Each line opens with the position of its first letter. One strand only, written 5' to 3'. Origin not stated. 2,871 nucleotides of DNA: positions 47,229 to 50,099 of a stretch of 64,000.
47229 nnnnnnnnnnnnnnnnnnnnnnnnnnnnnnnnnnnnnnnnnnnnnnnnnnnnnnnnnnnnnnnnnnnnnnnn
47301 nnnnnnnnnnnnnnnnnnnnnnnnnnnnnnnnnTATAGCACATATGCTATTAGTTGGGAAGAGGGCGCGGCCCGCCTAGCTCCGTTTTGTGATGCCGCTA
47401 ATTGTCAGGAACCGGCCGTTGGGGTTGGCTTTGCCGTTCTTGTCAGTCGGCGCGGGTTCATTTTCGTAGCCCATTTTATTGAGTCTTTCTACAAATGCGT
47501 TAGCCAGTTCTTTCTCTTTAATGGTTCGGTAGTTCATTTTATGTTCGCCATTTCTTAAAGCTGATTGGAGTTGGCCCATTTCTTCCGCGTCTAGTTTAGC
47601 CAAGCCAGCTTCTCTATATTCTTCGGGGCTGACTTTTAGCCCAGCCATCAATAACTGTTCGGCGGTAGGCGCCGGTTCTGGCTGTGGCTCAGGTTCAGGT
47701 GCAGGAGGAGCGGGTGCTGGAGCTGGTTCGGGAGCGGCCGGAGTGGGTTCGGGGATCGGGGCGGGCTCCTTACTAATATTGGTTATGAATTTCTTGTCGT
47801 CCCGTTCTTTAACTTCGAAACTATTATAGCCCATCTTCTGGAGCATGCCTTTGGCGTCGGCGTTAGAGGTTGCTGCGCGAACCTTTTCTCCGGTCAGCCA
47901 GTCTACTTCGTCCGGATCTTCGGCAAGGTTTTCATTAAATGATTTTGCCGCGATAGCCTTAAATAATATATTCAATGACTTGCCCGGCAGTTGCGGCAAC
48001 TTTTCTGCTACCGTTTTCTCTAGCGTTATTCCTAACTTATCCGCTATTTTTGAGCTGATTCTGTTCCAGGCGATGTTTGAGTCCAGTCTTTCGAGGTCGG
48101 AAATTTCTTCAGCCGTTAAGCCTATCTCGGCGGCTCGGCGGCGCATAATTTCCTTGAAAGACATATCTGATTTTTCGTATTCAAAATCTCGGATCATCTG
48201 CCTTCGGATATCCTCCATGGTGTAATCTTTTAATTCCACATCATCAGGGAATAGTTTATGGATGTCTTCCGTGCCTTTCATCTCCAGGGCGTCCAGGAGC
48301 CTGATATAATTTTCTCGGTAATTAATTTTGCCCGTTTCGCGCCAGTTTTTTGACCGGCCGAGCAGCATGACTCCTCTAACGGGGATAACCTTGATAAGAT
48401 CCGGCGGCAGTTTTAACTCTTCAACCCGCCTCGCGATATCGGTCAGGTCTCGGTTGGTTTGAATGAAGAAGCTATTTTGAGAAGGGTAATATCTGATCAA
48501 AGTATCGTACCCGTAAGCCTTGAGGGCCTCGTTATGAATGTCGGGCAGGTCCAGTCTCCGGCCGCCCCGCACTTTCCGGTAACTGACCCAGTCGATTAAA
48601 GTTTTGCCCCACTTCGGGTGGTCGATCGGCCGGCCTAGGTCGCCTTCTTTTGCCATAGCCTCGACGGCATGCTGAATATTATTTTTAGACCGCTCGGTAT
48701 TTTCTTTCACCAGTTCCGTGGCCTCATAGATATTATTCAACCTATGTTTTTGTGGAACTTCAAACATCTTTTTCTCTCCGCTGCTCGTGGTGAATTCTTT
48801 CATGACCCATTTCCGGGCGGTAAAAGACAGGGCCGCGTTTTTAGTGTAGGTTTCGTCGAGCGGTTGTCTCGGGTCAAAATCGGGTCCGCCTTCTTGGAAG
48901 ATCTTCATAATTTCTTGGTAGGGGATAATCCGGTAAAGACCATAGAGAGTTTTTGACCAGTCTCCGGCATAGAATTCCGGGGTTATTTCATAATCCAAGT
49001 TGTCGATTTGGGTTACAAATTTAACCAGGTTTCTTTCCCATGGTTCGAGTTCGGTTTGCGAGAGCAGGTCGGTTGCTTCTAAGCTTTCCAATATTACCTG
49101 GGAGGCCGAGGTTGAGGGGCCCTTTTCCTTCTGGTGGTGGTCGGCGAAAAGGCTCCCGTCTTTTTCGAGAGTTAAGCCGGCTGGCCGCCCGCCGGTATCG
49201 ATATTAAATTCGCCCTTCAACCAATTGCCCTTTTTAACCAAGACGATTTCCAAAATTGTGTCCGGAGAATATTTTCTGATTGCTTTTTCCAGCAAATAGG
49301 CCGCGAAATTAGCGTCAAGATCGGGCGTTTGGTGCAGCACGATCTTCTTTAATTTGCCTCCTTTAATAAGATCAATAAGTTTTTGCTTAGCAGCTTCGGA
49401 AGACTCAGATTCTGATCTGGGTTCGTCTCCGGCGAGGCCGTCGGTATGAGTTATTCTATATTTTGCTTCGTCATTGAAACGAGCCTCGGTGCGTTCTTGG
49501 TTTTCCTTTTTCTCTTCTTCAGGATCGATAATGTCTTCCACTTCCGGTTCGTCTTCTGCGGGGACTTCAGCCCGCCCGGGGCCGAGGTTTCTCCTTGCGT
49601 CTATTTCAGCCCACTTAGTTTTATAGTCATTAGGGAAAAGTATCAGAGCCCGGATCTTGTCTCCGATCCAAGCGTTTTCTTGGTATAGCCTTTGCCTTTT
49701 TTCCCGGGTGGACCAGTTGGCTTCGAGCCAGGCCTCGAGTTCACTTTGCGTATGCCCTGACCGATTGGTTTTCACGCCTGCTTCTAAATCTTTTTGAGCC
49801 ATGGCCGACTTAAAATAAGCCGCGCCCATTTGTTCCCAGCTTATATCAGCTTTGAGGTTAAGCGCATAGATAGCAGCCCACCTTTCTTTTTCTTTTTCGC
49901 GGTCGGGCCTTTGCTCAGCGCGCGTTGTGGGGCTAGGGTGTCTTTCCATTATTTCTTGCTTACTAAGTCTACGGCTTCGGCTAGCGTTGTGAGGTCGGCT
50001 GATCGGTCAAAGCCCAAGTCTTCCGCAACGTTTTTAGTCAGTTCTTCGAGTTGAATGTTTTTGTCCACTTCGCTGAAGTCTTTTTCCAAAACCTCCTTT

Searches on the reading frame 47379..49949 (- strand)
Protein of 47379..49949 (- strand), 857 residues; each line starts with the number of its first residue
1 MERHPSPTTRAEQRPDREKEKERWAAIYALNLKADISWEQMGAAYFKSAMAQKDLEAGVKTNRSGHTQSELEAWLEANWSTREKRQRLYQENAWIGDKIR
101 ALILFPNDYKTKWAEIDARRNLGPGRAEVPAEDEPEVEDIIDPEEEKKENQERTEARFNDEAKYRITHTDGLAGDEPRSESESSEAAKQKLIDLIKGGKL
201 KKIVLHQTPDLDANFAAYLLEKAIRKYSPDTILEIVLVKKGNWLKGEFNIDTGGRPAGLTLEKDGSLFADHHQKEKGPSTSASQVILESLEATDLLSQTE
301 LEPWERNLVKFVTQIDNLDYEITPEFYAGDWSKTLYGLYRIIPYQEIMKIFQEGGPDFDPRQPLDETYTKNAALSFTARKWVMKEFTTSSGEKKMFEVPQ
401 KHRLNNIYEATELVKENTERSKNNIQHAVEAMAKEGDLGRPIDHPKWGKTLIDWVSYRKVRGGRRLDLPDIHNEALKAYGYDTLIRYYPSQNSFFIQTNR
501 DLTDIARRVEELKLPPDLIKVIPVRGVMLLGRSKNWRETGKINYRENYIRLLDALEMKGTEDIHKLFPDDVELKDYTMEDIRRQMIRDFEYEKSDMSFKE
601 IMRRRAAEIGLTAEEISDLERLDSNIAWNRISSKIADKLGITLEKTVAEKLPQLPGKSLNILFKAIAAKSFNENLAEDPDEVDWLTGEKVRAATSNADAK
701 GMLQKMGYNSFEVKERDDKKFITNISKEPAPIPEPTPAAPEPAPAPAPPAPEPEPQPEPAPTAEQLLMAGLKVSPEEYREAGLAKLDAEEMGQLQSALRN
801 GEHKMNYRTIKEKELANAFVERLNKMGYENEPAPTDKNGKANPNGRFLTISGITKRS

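Call 100: search_protein_families(library=pfam, proteins=[window:47379-49949:-], max_evalue=0.001)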
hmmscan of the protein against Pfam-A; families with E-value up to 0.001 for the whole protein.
window:47379-49949:- (857 aa): 1 family
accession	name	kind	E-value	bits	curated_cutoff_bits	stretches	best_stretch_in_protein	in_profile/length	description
PF05887.16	Trypan_PARP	-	0.00053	20.4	100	1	691-763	25-99/134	Procyclic acidic repetitive protein (PARP)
